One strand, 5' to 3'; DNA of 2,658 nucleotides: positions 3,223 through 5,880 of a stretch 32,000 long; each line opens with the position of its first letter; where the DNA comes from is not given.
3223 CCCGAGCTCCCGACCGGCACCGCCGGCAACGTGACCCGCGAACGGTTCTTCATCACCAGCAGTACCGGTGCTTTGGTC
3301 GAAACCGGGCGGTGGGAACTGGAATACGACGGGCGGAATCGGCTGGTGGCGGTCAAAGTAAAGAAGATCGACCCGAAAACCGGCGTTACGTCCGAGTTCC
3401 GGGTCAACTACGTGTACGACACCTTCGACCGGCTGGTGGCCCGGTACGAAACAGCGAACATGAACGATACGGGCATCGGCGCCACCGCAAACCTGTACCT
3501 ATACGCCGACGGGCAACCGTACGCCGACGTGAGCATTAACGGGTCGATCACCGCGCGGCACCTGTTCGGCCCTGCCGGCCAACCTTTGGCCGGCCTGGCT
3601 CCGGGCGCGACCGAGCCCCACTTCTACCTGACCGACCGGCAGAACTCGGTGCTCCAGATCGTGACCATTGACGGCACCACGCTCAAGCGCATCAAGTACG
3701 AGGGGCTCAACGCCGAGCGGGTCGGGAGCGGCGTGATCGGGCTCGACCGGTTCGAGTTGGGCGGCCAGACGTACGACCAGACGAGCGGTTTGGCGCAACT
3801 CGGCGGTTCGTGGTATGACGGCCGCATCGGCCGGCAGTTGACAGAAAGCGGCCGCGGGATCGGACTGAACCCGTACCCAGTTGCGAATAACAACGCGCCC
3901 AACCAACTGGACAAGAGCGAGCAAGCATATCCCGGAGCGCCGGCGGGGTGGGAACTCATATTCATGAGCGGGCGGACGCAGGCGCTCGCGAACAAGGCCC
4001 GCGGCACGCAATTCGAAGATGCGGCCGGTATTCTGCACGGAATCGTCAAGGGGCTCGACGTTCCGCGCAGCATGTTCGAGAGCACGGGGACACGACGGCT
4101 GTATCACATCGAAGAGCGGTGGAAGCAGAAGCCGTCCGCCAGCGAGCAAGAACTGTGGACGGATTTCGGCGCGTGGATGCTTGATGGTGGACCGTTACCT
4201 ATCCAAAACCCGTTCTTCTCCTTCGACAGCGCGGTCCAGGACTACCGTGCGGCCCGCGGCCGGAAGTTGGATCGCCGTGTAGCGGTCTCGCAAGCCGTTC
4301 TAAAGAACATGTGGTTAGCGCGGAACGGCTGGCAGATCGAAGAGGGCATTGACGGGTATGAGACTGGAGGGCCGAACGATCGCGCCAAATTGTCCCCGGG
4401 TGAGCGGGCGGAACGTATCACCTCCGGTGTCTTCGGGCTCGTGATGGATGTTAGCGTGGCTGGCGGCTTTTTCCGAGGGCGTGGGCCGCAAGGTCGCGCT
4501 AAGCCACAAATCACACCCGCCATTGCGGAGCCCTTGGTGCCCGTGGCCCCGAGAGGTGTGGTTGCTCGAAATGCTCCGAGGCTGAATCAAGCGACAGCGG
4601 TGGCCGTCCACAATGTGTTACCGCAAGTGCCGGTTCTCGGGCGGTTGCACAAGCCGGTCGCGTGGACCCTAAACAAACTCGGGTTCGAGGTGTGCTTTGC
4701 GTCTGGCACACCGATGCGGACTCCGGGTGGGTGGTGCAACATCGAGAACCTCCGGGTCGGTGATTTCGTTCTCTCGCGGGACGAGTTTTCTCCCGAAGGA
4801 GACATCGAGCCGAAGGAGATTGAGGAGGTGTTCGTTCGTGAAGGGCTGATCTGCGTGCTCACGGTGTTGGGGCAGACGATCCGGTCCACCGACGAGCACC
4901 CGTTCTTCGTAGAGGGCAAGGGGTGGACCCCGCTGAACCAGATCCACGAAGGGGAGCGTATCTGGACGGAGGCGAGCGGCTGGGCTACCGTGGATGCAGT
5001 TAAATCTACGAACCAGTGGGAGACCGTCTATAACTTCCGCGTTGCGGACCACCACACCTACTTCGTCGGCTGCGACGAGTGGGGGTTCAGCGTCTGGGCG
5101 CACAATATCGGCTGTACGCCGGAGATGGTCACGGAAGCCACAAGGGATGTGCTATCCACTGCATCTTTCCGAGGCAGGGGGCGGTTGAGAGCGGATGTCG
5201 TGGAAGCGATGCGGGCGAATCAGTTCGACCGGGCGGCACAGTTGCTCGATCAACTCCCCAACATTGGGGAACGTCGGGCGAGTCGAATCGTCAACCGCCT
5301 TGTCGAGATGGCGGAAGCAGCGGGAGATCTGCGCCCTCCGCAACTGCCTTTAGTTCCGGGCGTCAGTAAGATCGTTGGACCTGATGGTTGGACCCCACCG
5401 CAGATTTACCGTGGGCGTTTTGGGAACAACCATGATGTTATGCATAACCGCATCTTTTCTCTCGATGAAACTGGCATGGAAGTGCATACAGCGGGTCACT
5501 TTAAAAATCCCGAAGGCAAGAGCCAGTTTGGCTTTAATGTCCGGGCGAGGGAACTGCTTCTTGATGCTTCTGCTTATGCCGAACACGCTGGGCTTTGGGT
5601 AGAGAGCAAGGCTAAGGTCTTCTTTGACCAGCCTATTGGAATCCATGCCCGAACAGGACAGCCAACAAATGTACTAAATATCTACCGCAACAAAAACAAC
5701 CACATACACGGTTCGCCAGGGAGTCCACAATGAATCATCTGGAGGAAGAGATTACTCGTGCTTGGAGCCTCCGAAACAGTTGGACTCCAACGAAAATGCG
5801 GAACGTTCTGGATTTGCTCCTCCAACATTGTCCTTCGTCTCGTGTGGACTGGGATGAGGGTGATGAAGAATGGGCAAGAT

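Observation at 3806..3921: RHS core appears to have lost its canonical aspartyl self-cleavage motif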

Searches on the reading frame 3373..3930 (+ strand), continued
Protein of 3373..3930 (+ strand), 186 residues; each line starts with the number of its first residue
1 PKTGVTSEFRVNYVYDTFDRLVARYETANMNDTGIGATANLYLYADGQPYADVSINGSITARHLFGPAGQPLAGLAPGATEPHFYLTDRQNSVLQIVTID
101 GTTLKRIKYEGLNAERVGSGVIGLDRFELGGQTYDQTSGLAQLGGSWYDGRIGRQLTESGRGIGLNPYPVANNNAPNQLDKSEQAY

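Call 66: search_protein_families(library=ncbifam, proteins=[P0004, P0003, P0010, P0011, P0012, P0014, P0016, P0028], max_evalue=1)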
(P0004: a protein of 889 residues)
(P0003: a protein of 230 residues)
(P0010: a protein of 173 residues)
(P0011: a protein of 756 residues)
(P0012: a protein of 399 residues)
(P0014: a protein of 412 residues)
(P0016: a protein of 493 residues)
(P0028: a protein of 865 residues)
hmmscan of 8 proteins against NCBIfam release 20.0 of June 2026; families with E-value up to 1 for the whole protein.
P0004 (889 aa): 3 families
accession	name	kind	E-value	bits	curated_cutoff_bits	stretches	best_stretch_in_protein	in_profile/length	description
TIGR03696.1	Rhs_assc_core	domain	0.00015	22.2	32.5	1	262-321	14-75/76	RHS repeat-associated core domain-containing protein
NF005852.0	PRK07773.1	equivalog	0.032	12.5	780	1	652-692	452-491/886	replicative DNA helicase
TIGR01445.1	intein_Nterm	domain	0.12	13.4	24.5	1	601-674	1-83/83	intein N-terminal splicing region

P0003 (230 aa): 3 families
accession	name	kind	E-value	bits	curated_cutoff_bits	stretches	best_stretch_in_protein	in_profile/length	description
TIGR03696.1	Rhs_assc_core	domain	3.4e-05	24.2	32.5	1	130-185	13-70/76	RHS repeat-associated core domain-containing protein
NF035926.1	scyF_NHL_VPEP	equivalog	0.072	12.2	350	1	40-129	126-202/376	scytonemin biosynthesis PEP-CTERM protein ScyF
NF041261.1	RHS_core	equivalog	0.15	9.8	2000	1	90-169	1159-1238/1261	RHS element core protein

P0010 (173 aa): 1 family
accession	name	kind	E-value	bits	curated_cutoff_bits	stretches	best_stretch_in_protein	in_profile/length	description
TIGR03696.1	Rhs_assc_core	domain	5.9e-06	26.7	32.5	1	49-109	10-72/76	RHS repeat-associated core domain-containing protein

P0011 (756 aa): 2 families
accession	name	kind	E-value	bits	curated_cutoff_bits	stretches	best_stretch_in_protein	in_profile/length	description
TIGR03696.1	Rhs_assc_core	domain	7.9e-19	67.9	32.5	1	583-661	1-76/76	RHS repeat-associated core domain-containing protein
TIGR01643.1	YD_repeat_2x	repeat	0.0014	19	15.8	0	430-448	14-33/42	YD repeat-containing protein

P0012 (399 aa): 3 families
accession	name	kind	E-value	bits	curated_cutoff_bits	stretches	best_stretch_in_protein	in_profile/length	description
TIGR03696.1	Rhs_assc_core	domain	9.8e-26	90.1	32.5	1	125-203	1-76/76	RHS repeat-associated core domain-containing protein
NF041261.1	RHS_core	equivalog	3.2e-17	61.7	2000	1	92-203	1151-1261/1261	RHS element core protein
TIGR01643.1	YD_repeat_2x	repeat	0.18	12.4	15.8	0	30-43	20-33/42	YD repeat-containing protein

P0014 (412 aa): 3 families
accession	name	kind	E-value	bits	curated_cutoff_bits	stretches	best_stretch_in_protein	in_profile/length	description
TIGR03696.1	Rhs_assc_core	domain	6e-22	77.9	32.5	1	177-255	1-76/76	RHS repeat-associated core domain-containing protein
NF041261.1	RHS_core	equivalog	3.9e-12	44.8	2000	1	147-255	1154-1261/1261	RHS element core protein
TIGR01643.1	YD_repeat_2x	repeat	5.8e-06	26.6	15.8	2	40-77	1-37/42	YD repeat-containing protein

P0016 (493 aa): 4 families
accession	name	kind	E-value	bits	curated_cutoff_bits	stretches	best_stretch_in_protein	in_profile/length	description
TIGR03696.1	Rhs_assc_core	domain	1.3e-24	86.4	32.5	1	178-256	1-76/76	RHS repeat-associated core domain-containing protein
NF041261.1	RHS_core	equivalog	7.1e-15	53.9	2000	2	154-256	1160-1261/1261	RHS element core protein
TIGR01643.1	YD_repeat_2x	repeat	0.00059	20.2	15.8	1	46-68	10-32/42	YD repeat-containing protein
TIGR04345.1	ovoA_Cterm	equivalog_domain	0.11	11.9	170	1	375-420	147-190/242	putative 4-mercaptohistidine N1-methyltransferase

P0028 (865 aa): 4 families
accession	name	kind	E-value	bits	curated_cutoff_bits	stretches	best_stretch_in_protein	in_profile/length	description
TIGR03696.1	Rhs_assc_core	domain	6.6e-12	45.8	32.5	1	176-243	11-76/76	RHS repeat-associated core domain-containing protein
TIGR01443.1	intein_Cterm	domain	0.0025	18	15.6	1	616-641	2-22/24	intein C-terminal splicing region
NF011418.0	PRK14845.1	equivalog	0.0031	15.3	756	1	552-594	88-130/1049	translation initiation factor IF-2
TIGR01643.1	YD_repeat_2x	repeat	0.0088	16.5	15.8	0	49-64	19-34/42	YD repeat-containing protein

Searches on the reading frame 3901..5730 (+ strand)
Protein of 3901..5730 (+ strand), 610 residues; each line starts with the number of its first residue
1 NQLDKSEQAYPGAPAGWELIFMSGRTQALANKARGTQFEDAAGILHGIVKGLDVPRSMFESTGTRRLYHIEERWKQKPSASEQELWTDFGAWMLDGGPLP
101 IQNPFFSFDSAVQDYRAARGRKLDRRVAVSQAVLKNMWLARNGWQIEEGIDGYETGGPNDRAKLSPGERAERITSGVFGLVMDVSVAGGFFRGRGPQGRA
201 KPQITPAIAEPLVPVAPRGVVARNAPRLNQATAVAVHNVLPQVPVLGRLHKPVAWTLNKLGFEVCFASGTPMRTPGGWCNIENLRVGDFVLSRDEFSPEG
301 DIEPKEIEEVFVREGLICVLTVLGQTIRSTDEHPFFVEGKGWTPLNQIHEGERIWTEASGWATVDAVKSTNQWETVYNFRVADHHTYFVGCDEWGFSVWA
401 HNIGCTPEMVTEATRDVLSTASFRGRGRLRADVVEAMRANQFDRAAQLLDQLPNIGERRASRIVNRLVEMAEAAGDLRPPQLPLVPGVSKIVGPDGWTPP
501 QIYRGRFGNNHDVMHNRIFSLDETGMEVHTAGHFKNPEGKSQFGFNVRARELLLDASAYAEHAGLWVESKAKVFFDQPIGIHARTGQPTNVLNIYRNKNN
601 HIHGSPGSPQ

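Call 14: search_protein_families(library=pfam, proteins=[window:3901-5730:+], max_evalue=0.1)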
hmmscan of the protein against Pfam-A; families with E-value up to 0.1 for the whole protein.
window:3901-5730:+ (610 aa): 4 families
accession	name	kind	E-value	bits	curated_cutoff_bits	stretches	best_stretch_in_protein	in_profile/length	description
PF07591.16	PT-HINT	-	1.7e-17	64.4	27.7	1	273-402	3-136/137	Pretoxin HINT domain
PF13403.11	Hint_2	-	5.5e-06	27.3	28.4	1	264-295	1-32/147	Hint domain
PF08517.17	AXH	-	0.0011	19.9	33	1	276-343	12-87/116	Ataxin-1 and HBP1 module (AXH)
PF14890.11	Intein_splicing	-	0.013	15.7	35.8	0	318-355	52-93/155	Intein splicing domain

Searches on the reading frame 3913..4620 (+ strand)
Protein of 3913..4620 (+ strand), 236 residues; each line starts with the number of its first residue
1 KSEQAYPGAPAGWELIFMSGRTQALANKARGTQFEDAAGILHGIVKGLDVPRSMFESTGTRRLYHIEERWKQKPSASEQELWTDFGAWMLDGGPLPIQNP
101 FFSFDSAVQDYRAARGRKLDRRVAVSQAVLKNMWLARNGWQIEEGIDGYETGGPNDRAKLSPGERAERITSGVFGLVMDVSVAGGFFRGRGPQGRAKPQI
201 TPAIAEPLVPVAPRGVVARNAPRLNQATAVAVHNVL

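Call 50: find_homologous_proteins(query=window:3913-4620:+, max_evalue=0.01)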
Query window:3913-4620:+: 397 candidates shared short words with the query, none scored E <= 0.01.

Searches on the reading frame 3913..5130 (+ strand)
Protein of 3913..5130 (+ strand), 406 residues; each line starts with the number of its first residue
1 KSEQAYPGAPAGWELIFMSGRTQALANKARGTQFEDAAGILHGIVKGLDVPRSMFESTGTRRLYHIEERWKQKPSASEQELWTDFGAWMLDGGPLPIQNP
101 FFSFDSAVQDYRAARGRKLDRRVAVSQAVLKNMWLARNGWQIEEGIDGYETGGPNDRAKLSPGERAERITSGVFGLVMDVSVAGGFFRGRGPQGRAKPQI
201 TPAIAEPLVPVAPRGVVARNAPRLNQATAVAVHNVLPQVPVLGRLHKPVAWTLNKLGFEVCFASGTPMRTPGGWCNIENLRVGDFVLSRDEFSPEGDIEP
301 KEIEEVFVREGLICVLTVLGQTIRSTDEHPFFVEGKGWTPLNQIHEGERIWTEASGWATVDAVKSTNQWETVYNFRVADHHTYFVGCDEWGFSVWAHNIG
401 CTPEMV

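Call 27: find_homologous_proteins(query=window:3913-5130:+, max_evalue=0.001)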
Query window:3913-5130:+ (406 aa): 572 proteins with E <= 0.001 among 5462 candidates; the best 120 are listed.
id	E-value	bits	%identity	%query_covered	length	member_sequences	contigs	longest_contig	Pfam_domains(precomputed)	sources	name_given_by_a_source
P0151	1.2e-77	280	67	46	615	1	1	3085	PF07591.16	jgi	jgi:hypothetical protein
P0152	6.3e-66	241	69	36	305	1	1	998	PF07591.16,PF15524.12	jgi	-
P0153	4.4e-65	238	52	59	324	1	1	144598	PF07591.16,PF14890.12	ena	-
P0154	8.7e-63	231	47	36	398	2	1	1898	PF07591.16,PF13403.12,PF08517.18,PF14890.12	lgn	-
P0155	6.8e-61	224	58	45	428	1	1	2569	PF07591.16,PF13403.12,PF14890.12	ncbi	-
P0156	9.5e-59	217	63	39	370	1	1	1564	PF07591.16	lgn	-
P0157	2.4e-58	216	65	36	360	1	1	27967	PF07591.16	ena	-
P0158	9.8e-58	214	67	36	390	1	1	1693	PF07591.16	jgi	jgi:hypothetical protein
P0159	1.4e-57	214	72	32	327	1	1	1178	PF14040.12,PF07591.16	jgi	jgi:hypothetical protein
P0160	4.2e-57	212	69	34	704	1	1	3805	PF07591.16,PF05593.20,PF25023.2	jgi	jgi:RHS repeat-associated protein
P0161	1.2e-56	211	45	61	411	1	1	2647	PF07591.16,PF13403.12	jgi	jgi:hypothetical protein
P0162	1.0e-55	207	54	43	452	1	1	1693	PF07591.16,PF13403.12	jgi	jgi:hypothetical protein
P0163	3.2e-55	206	61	38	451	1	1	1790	PF07591.16,PF13403.12,PF14890.12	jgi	jgi:hypothetical protein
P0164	4.6e-55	205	62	35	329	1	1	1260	PF07591.16,PF13403.12,PF08517.18,PF14890.12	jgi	jgi:hypothetical protein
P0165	2.1e-54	203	62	36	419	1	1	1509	PF07591.16,PF13403.12,PF14890.12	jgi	jgi:hypothetical protein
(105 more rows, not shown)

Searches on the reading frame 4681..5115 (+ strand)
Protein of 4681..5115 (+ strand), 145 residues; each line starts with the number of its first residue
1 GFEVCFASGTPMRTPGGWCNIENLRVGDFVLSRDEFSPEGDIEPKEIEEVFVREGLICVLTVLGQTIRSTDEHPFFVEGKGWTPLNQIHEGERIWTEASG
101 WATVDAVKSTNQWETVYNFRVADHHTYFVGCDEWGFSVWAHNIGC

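Call 48: search_solved_structures(query=window:4681-5115:+, max_evalue=1, show_alignments=2)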
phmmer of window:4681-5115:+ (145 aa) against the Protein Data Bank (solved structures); distinct sequences matched with E-value up to 1: 16.
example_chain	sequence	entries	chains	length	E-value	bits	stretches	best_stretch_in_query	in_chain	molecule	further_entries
2lwy_A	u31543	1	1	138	3.9e-15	59.4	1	5-133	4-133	BACTERIAL INTEIN-LIKE DOMAIN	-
7qil_A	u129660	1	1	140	0.028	17.6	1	64-128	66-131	DnaE intein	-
2jmz_A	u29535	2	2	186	0.04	17.1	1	42-140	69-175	Hypothetical protein MJ0781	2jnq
6rpq_A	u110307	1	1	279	0.042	17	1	54-128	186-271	Ubiquitin-like protein SMT3,1108aa long hypothetical cell division control protein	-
6rpp_A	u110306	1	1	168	0.16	15.2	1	56-128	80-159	Cell division control protein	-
6qaz_A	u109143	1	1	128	0.16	15.1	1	10-49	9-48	cyanophage-like gp41-1 intein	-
6riz_A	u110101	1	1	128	0.22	14.7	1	10-48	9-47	gp41-1 intein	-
6bs8_A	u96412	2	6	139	0.24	14.6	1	7-34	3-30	Replicative DNA helicase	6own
4j2j_A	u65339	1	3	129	0.45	13.7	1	9-84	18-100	Ataxin-1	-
2m41_B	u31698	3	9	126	0.54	13.4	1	16-84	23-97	Ataxin-1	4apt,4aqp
4j2l_A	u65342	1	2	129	0.57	13.3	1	16-84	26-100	Ataxin-1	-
1oa8_A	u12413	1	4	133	0.62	13.2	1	16-84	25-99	ATAXIN-1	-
9np9_A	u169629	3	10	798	0.72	13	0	72-141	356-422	Glycoside hydrolase family 2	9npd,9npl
9npn_A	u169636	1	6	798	0.72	13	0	72-141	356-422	Glycoside hydrolase family 2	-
9nfe_A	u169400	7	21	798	0.72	13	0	72-141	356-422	Glycoside hydrolase family 2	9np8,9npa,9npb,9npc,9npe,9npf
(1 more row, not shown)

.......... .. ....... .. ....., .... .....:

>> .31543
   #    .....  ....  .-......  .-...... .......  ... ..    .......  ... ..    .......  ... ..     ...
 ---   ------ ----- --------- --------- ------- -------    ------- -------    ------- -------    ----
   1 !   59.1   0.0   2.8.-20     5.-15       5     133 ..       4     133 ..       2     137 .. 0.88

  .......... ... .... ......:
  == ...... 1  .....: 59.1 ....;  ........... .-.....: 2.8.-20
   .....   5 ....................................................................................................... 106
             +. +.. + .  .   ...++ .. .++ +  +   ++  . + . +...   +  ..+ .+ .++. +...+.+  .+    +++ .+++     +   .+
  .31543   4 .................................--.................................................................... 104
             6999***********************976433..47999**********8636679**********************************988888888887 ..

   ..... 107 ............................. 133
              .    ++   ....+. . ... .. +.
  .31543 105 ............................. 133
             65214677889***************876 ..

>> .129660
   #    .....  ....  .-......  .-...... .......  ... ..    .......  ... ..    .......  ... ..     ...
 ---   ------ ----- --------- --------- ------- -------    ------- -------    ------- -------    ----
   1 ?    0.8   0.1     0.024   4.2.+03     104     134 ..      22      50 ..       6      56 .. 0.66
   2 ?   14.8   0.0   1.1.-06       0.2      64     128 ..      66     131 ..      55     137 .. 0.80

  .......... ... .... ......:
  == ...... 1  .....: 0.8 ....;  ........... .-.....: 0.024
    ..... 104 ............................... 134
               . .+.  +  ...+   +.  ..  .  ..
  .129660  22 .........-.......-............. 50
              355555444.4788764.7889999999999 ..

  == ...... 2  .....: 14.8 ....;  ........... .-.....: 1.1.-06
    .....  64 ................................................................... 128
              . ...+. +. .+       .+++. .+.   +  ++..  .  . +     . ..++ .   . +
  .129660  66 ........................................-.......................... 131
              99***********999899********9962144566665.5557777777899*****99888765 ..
